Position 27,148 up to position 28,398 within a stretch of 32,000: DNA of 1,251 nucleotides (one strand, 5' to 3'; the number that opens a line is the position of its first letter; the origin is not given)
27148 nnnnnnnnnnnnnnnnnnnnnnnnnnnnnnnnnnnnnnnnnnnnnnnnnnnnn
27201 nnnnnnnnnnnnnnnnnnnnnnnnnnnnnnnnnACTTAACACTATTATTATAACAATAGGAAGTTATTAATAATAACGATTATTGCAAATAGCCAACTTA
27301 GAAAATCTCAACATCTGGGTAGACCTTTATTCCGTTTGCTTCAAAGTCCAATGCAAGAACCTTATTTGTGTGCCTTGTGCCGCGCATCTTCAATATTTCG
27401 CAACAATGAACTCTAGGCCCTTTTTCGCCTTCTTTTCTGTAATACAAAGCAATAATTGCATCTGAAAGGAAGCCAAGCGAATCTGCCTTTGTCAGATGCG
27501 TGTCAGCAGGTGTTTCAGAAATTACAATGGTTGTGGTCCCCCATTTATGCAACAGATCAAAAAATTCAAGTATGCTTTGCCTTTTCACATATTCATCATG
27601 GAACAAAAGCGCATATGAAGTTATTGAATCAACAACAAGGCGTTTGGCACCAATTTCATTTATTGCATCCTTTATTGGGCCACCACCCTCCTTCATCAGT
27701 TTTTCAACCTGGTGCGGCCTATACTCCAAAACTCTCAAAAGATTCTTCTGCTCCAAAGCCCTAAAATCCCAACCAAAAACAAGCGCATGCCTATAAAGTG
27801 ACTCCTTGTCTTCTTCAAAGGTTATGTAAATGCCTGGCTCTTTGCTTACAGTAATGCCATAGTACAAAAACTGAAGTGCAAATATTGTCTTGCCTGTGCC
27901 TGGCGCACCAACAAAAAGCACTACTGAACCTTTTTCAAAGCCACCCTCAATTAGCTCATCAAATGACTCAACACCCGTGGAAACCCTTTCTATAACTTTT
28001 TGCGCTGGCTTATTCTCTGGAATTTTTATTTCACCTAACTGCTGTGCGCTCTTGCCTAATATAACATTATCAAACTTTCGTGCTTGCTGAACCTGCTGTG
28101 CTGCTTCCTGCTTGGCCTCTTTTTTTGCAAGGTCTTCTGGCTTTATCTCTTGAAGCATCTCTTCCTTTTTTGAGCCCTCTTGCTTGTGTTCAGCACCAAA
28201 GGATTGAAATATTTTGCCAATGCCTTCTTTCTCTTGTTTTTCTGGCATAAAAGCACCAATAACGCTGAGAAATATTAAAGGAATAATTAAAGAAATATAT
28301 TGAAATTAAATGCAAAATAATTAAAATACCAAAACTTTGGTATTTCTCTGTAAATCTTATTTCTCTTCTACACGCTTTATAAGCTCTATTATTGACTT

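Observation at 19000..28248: Locus C: 10-gene, 9.2-kb pilus operon headed by a KaiC/ArlH-like ATPase and a giant adhesin-pilin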

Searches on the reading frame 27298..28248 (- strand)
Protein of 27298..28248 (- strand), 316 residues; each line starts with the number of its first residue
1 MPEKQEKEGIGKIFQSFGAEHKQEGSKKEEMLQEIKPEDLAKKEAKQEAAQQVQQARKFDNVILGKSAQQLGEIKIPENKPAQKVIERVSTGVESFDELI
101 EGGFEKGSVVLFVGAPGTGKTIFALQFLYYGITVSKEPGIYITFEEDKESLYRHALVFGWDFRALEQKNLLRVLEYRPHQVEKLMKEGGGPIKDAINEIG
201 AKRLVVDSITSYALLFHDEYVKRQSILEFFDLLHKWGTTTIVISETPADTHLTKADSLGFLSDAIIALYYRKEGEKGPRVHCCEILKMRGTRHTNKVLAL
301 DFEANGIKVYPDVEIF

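Call 4: search_protein_families(library=pfam, proteins=[window:27298-28248:-], max_evalue=0.1)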
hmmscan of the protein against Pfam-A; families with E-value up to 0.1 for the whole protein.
window:27298-28248:- (316 aa): 11 families
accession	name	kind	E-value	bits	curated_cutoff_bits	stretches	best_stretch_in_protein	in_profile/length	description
PF06745.19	ATPase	-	3.5e-56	190.6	26.6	1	89-312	1-229/231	KaiC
PF13481.12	AAA_25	-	6.9e-07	29.5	27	1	87-220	13-161/195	AAA domain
PF03796.21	DnaB_C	-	2.4e-05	24.3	27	1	89-157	2-69/255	DnaB-like helicase C terminal domain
PF07088.17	GvpD_P-loop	-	0.00057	20.3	24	1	105-153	8-54/189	GvpD gas vesicle protein, P-loop domain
PF08423.17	Rad51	-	0.0033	17.2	22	1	86-124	5-43/244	Rad51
PF20720.3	nSTAND3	-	0.0067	16.6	27.2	1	105-143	15-52/155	Novel STAND NTPase 3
PF13479.12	AAA_24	-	0.0089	16.3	27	1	109-223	4-87/195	AAA domain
PF09848.15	SLFN-g3_helicase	-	0.048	13.4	24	1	109-154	3-49/354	Schlafen group 3, DNA/RNA helicase domain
PF13173.12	AAA_14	-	0.06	13.8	27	0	108-151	3-44/129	AAA domain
PF00154.27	RecA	-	0.08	12.8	27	0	82-128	26-73/262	recA bacterial DNA recombination protein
PF12775.13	AAA_7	-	0.086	12.8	25.8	0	98-128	24-54/181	P-loop containing dynein motor region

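Call 5: search_protein_families(library=ncbifam, proteins=[window:27298-28248:-], max_evalue=0.1)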
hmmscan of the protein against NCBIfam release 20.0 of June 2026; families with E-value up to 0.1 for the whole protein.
window:27298-28248:- (316 aa): 34 families (the best 25 are shown)
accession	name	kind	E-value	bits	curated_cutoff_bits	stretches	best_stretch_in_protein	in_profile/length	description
NF006799.0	PRK09302.1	equivalog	7e-45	153.5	408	1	81-311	5-240/515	circadian clock protein KaiC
TIGR03880.1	KaiC_arch_3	hypoth_equivalog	2e-42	145.3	249.45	1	92-316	1-224/224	KaiC domain-containing protein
TIGR03877.1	thermo_KaiC_1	hypoth_equivalog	5e-33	114.6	307.25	1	86-312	1-235/238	KaiC domain-containing protein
TIGR02655.1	circ_KaiC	equivalog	1.8e-32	112.7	546.25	1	88-311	2-230/484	circadian clock protein KaiC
TIGR03881.1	KaiC_arch_4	hypoth_equivalog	6.4e-29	101.3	247.8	1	87-304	1-222/231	KaiC domain-containing protein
NF004723.0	PRK06067.1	subfamily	3.6e-12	46.3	194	1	83-311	10-237/243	flagellar accessory protein FlaH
NF003301.0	PRK04301.1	equivalog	4.4e-10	39.2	259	1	20-228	20-222/316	DNA repair and recombination protein RadA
TIGR02236.1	recomb_radA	equivalog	1.4e-08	34.5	361.15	1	24-126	19-115/311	DNA repair and recombination protein RadA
TIGR03878.1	thermo_KaiC_2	hypoth_equivalog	2e-08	33.9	232.2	1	102-255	31-184/259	KaiC domain-containing protein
TIGR00416.1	sms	equivalog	1.5e-07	30.6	403.05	1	67-209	55-179/454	DNA repair protein RadA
NF052589.1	ArlH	equivalog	4.3e-07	29.9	215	1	94-291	7-203/229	archaellum protein ArlH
NF006861.0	PRK09361.1-1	equivalog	2.1e-06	27.4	278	1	87-127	3-43/235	DNA repair and recombination protein RadB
TIGR00665.1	DnaB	equivalog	5e-06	25.6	385.25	1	50-156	139-244/435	replicative DNA helicase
TIGR03600.1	phage_DnaB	exception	1.9e-05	23.8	498.65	1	84-130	172-217/421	phage replicative helicase, DnaB family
NF006306.0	PRK08506.1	equivalog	0.0002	20.2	596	1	53-130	144-215/472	replicative DNA helicase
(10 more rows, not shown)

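Call 7: find_encoding_contigs(protein=window:27298-28248:-, flank=10000, max_places=6)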
Protein window:27298-28248:- (316 aa): 1 contig read that carries it; 1 place shown.
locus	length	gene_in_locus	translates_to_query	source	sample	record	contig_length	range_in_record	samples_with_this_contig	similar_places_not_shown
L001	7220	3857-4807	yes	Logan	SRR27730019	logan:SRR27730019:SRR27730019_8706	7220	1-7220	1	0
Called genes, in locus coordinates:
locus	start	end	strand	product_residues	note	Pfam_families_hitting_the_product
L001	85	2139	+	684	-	PF01751:Toprim, PF01131:Topoisom_bac, PF01396:Zn_ribbon_Top1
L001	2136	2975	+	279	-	-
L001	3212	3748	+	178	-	-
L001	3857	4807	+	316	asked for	PF13481:AAA_25 (weak), PF03796:DnaB_C (faint), PF06745:ATPase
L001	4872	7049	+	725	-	PF10633:NPCBM_assoc (faint), PF22544:HYDIN_VesB_CFA65-like_Ig (faint)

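Call 8: find_homologous_proteins(query=window:27298-28248:-, max_evalue=1e-20)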
Query window:27298-28248:- (316 aa): 1424 proteins with E <= 1e-20 among 3110 candidates; the best 120 are listed.
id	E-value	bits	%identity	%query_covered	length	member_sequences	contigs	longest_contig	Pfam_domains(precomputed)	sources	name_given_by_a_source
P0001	2.9e-193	659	94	100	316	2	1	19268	PF06745.20,PF03796.22,PF13481.13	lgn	-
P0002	2.4e-170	584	84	100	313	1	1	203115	PF06745.20,PF03796.22,PF13481.13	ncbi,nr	ncbi:MAG: hypothetical protein N3F05_00010 [Candidatus Diapherotrites archaeon]|nr:hypothetical prot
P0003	1.3e-142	493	70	100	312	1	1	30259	PF06745.20,PF03796.22,PF13481.13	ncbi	ncbi:MAG: ATPase domain-containing protein [Candidatus Diapherotrites archaeon]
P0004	4.9e-106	372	64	82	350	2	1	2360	PF06745.20,PF03796.22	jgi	-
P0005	1.6e-103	364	63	83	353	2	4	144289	PF06745.20,PF03796.22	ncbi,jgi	-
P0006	2.0e-103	364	68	75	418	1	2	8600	PF06745.20,PF03796.22,PF13481.13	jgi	-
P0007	9.7e-103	362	66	78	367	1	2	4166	PF06745.20,PF13481.13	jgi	-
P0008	2.2e-102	360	60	88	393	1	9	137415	PF06745.20,PF03796.22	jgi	-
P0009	3.6e-100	353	66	73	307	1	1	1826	PF06745.20,PF13481.13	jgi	-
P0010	7.4e-100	352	66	74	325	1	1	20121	PF06745.20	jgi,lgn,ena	-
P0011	9.1e-99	349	67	73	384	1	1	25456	PF06745.20,PF13481.13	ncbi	-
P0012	1.8e-98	348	63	79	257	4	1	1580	PF06745.20,PF13481.13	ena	-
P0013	4.2e-98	346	66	75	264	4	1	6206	PF06745.20,PF03796.22,PF13481.13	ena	-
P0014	1.1e-97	345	67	73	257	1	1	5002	PF06745.20,PF13481.13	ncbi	-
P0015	1.2e-97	345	65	73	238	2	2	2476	PF06745.20,PF03796.22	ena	-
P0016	1.6e-97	345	67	73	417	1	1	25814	PF06745.20,PF13481.13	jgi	-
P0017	2.4e-97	344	66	73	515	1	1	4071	PF06745.20,PF03796.22,PF13481.13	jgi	-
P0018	4.7e-97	343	66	73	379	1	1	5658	PF06745.20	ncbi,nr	ncbi:MAG: hypothetical protein JW703_03080 [Candidatus Diapherotrites archaeon]|nr:hypothetical prot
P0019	1.2e-96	342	66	73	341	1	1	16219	PF06745.20,PF03796.22,PF13481.13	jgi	-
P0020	1.4e-96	341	65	75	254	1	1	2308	PF06745.20,PF03796.22,PF13481.13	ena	-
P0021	2.4e-96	341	65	73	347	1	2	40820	PF06745.20,PF13481.13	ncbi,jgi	-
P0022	5.3e-96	340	62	78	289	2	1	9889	PF06745.20,PF13481.13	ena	-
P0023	7.0e-96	339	63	76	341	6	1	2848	PF06745.20,PF03796.22,PF13481.13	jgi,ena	-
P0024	4.2e-95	337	65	73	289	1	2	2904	PF06745.20,PF03796.22,PF13481.13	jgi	jgi:KaiC/GvpD/RAD55 family RecA-like ATPase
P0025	4.3e-95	337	56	84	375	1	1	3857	PF06745.20,PF13481.13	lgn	-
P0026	6.6e-95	336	62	77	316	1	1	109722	PF06745.20,PF03796.22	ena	-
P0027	1.5e-94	335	53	90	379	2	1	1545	PF06745.20,PF13481.13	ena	-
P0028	2.2e-94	334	59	86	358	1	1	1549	PF06745.20,PF03796.22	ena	-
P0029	3.7e-94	333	64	74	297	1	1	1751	PF06745.20,PF13481.13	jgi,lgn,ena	-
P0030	8.6e-94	332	54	92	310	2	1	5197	PF06745.20,PF13479.13,PF03796.22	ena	-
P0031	1.1e-93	332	50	100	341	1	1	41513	PF06745.20,PF03796.22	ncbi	ncbi:MAG: ATPase domain-containing protein [Candidatus Diapherotrites archaeon]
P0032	1.1e-93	332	53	98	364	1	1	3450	PF06745.20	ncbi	-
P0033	1.3e-93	332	64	72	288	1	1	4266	PF06745.20,PF03796.22,PF13481.13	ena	-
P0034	1.4e-93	332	55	85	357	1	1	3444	PF06745.20,PF13481.13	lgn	-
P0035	3.5e-93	330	55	89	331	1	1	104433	PF06745.20,PF13479.13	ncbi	-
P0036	4.8e-93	330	60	77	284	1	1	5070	PF06745.20,PF13481.13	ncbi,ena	-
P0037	7.7e-93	329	55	84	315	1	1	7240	PF06745.20,PF03796.22,PF13481.13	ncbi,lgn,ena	-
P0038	8.8e-93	329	61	73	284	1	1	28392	PF06745.20,PF03796.22,PF13481.13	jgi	jgi:circadian clock protein KaiC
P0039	1.2e-92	329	60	76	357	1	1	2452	PF06745.20,PF13481.13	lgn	-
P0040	2.0e-92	328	55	92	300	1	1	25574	PF06745.20,PF13479.13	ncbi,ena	ncbi:MAG: ATPase domain-containing protein [Candidatus Micrarchaeota archaeon]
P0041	2.8e-92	327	59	76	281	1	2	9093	PF06745.20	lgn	-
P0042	4.9e-92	327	53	87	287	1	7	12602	PF06745.20,PF13481.13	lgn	-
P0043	5.5e-92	326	54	97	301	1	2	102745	PF06745.20,PF13479.13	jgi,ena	-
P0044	8.6e-92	326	64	73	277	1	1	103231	PF06745.20,PF13479.13,PF03796.22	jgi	jgi:circadian clock protein KaiC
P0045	1.7e-91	325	60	77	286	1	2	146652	PF06745.20,PF13479.13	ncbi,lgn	ncbi:MAG: ATPase domain-containing protein [archaeon]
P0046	2.0e-91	325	61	73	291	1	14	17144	PF06745.20,PF13481.13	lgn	-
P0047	3.1e-91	324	61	73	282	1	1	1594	PF06745.20,PF13481.13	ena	-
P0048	3.2e-91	324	63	72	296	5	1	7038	PF06745.20,PF03796.22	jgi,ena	-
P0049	4.1e-91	323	60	76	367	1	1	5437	PF06745.20,PF13481.13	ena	-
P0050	4.3e-91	323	55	86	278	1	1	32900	PF06745.20,PF13481.13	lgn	-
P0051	4.7e-91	323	63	73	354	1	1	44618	PF06745.20,PF03796.22,PF13481.13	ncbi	ncbi:MAG: ATPase domain-containing protein [Candidatus Diapherotrites archaeon]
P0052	5.4e-91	323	50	92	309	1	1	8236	PF06745.20,PF13481.13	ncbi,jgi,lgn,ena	-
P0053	1.0e-90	322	59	78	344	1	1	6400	PF06745.20,PF03796.22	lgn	-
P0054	1.1e-90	322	60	73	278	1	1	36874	PF06745.20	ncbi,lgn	-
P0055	1.2e-90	322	62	73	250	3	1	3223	PF06745.20,PF07088.17,PF13479.13,PF03796.22,PF13481.13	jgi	-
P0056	1.4e-90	322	62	72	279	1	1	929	PF06745.20,PF13481.13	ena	-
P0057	1.4e-90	322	63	71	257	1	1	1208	PF06745.20,PF13481.13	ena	-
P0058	1.9e-90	321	61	73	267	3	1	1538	PF06745.20,PF13481.13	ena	-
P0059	2.0e-90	321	62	73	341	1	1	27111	PF06745.20,PF13481.13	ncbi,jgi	-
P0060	3.0e-90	321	54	90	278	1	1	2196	PF06745.20,PF13479.13,PF13481.13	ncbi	-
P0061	3.0e-90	321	63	74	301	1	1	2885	PF06745.20,PF13479.13,PF03796.22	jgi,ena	-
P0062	4.6e-90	320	63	73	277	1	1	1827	PF06745.20,PF13481.13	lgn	-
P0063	6.0e-90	320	62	73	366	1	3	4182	PF06745.20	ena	-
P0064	8.6e-90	319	55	90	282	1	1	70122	PF06745.20,PF13479.13,PF03796.22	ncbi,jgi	-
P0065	1.4e-89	318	60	76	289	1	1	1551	PF06745.20,PF13479.13,PF03796.22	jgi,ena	-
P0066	2.2e-89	318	61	77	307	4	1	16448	PF06745.20,PF13479.13,PF03796.22,PF13481.13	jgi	-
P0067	2.3e-89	318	60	72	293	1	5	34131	PF06745.20,PF13481.13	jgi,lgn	-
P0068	2.8e-89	317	59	76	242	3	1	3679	PF06745.20,PF13481.13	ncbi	ncbi:MAG: ATPase domain-containing protein [archaeon]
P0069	4.2e-89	317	59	72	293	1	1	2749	PF06745.20,PF13481.13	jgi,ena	-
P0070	5.8e-89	316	62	73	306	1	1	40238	PF06745.20,PF13481.13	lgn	-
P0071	6.1e-89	316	60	72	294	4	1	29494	PF06745.20,PF13481.13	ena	-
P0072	7.1e-89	316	59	74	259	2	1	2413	PF06745.20,PF03796.22,PF13481.13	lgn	-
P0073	7.2e-89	316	59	72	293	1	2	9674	PF06745.20,PF13481.13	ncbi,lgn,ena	-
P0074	7.5e-89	316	58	77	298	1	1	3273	PF06745.20,PF13481.13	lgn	-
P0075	7.8e-89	316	57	72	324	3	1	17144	PF06745.20,PF13481.13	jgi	jgi:circadian clock protein KaiC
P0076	8.0e-89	316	58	74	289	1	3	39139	PF06745.20,PF13481.13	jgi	jgi:circadian clock protein KaiC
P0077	8.4e-89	316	57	79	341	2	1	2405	PF06745.20,PF13481.13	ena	-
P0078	1.1e-88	316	62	72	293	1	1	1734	PF06745.20,PF13481.13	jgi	jgi:circadian clock protein KaiC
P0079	1.4e-88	315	61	74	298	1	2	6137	PF06745.20,PF13479.13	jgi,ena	-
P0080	1.7e-88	315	58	72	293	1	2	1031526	PF06745.20,PF13481.13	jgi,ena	-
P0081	2.0e-88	315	58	72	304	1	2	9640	PF06745.20,PF13481.13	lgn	-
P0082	2.0e-88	315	59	76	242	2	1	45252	PF06745.20,PF03796.22,PF13481.13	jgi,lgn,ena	-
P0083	2.5e-88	314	52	84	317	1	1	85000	PF06745.20,PF13481.13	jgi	jgi:circadian clock protein KaiC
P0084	2.7e-88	314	58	72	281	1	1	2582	PF06745.20,PF13481.13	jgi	jgi:KaiC/GvpD/RAD55 family RecA-like ATPase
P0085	2.7e-88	314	61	72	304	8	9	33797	PF06745.20,PF03796.22,PF13481.13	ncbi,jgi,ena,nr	ncbi:MAG: AAA family ATPase [Candidatus Diapherotrites archaeon]|nr:AAA family ATPase [Candidatus Di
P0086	3.6e-88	314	60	73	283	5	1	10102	PF06745.20,PF13481.13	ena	-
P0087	1.2e-87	312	59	72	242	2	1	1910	PF06745.20,PF13481.13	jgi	jgi:circadian clock protein KaiC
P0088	1.2e-87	312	57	75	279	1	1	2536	PF06745.20,PF13481.13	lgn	-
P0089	1.5e-87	312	57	75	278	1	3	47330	PF06745.20,PF13481.13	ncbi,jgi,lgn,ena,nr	ncbi:MAG TPA: gas vesicle protein GvpD [archaeon]|nr:gas vesicle protein GvpD [archaeon]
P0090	2.4e-87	311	59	72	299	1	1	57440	PF06745.20,PF13481.13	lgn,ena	-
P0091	3.0e-87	311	58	75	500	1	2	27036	PF06745.20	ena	-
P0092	3.5e-87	311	60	72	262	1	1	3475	PF06745.20,PF03796.22,PF13481.13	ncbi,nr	ncbi:MAG: ATPase domain-containing protein, partial [Candidatus ainarchaeum sp.]|nr:ATPase domain-co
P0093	4.5e-87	310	59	72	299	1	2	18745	PF06745.20,PF13481.13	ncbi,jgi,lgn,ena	ncbi:MAG: ATPase domain-containing protein [archaeon]|jgi:circadian clock protein KaiC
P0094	7.0e-87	310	58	72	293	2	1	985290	PF06745.20,PF13481.13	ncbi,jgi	ncbi:MAG: ATPase domain-containing protein [archaeon]|jgi:circadian clock protein KaiC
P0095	7.2e-87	310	51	83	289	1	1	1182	PF06745.20,PF13481.13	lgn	-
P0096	9.0e-87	309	58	72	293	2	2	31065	PF06745.20,PF13481.13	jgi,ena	-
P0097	9.8e-87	309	59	73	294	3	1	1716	PF06745.20,PF03796.22,PF13481.13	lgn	-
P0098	1.2e-86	309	59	72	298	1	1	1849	PF06745.20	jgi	jgi:circadian clock protein KaiC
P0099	1.6e-86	308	56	75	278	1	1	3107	PF06745.20,PF13481.13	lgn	-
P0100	1.6e-86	308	58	72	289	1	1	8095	PF06745.20,PF13481.13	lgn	-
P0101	2.2e-86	308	57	72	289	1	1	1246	PF06745.20,PF13481.13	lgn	-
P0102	2.9e-86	308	61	72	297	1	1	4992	PF06745.20,PF13481.13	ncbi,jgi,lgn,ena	ncbi:MAG: ATPase domain-containing protein [archaeon]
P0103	3.0e-86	308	57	75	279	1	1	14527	PF06745.20,PF23442.2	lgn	-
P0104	3.0e-86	308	59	72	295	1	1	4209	PF06745.20,PF13481.13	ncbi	-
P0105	3.3e-86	307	59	72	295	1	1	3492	PF06745.20,PF13481.13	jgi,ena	-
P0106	4.9e-86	307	52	83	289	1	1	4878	PF06745.20,PF13481.13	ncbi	-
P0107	4.9e-86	307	56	72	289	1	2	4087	PF06745.20,PF13481.13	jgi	jgi:circadian clock protein KaiC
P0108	5.0e-86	307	57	72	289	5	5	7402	PF06745.20,PF13481.13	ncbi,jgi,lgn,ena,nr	ncbi:MAG: ATPase domain-containing protein [Candidatus ainarchaeum sp.]|nr:ATPase domain-containing 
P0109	6.2e-86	306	58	72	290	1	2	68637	PF06745.20,PF13481.13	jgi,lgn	jgi:circadian clock protein KaiC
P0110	6.6e-86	306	59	72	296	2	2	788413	PF06745.20,PF13481.13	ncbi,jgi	ncbi:MAG: ATPase domain-containing protein [archaeon]|jgi:circadian clock protein KaiC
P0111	7.5e-86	306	60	72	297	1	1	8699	PF06745.20,PF13481.13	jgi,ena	-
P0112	8.1e-86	306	57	72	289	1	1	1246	PF06745.20,PF13481.13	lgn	-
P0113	8.5e-86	306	58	72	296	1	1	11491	PF06745.20,PF13481.13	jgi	-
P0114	9.2e-86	306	57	75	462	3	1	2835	PF06745.20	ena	-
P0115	9.9e-86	306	57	72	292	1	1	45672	PF06745.20,PF03796.22,PF13481.13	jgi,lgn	-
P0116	1.1e-85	306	58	72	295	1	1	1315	PF06745.20,PF13481.13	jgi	jgi:circadian clock protein KaiC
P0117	1.1e-85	306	56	72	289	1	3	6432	PF06745.20,PF13481.13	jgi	jgi:KaiC/GvpD/RAD55 family RecA-like ATPase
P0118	1.1e-85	306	57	72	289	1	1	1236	PF06745.20,PF13481.13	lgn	-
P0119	1.3e-85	305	58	74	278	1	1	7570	PF06745.20,PF03796.22,PF13481.13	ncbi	-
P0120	1.4e-85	305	55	77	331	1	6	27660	PF06745.20,PF03796.22,PF13481.13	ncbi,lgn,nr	ncbi:MAG: ATPase domain-containing protein [Candidatus ainarchaeum sp.]|nr:ATPase domain-containing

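Call 9: find_encoding_contigs(protein=P0002, flank=10000, max_places=2)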
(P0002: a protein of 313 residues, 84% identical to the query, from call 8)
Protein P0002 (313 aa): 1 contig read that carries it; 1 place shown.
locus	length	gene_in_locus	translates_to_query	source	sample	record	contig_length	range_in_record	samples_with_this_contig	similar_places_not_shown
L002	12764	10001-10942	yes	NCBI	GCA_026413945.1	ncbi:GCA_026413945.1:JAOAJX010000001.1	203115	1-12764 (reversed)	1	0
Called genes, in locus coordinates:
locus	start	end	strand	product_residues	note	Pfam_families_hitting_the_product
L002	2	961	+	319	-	PF01478:Peptidase_A24, PF06819:Arc_PepC, PF06847:Arc_PepC_II (weak)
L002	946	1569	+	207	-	PF04021:Class_IIIsignal (weak)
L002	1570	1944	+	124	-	-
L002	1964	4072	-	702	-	PF14551:MCM_N, PF17207:MCM_OB, PF00493:MCM, PF00158:Sigma54_activat (faint), PF01078:Mg_chelatase (faint), PF07728:AAA_5 (weak), PF17855:MCM_lid, PF21120:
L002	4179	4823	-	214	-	PF00265:TK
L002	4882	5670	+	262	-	-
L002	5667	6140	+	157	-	PF13404:HTH_AsnC-type (weak), PF13412:HTH_24 (weak), PF01037:AsnC_trans_reg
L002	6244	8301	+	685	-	PF01751:Toprim, PF01131:Topoisom_bac, PF01396:Zn_ribbon_Top1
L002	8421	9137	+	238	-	-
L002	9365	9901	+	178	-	-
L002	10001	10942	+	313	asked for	PF13481:AAA_25 (weak), PF03796:DnaB_C (weak), PF06745:ATPase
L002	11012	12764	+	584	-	PF22544:HYDIN_VesB_CFA65-like_Ig (faint)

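Call 10: find_encoding_contigs(protein=P0003, flank=10000, max_places=2)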
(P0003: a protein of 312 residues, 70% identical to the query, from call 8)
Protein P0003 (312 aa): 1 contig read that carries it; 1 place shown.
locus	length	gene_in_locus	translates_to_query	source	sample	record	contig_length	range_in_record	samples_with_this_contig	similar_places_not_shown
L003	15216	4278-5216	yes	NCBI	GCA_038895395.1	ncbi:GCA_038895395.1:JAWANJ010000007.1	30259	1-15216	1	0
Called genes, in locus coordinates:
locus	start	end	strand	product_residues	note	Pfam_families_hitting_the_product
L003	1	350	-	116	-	PF00999:Na_H_Exchanger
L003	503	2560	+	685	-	PF01751:Toprim, PF01131:Topoisom_bac, PF01396:Zn_ribbon_Top1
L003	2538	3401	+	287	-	-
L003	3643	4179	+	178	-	-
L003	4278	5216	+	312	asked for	PF13481:AAA_25, PF03796:DnaB_C, PF06745:ATPase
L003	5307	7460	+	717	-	PF22544:HYDIN_VesB_CFA65-like_Ig (faint), PF10633:NPCBM_assoc (faint)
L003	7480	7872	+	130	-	-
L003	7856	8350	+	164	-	-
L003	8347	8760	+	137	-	-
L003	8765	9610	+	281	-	-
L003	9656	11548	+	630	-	PF00437:T2SSE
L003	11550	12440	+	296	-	PF00482:T2SSF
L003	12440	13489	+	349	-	PF00482:T2SSF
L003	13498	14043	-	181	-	PF24336:DUF7504 (weak)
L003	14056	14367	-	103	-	-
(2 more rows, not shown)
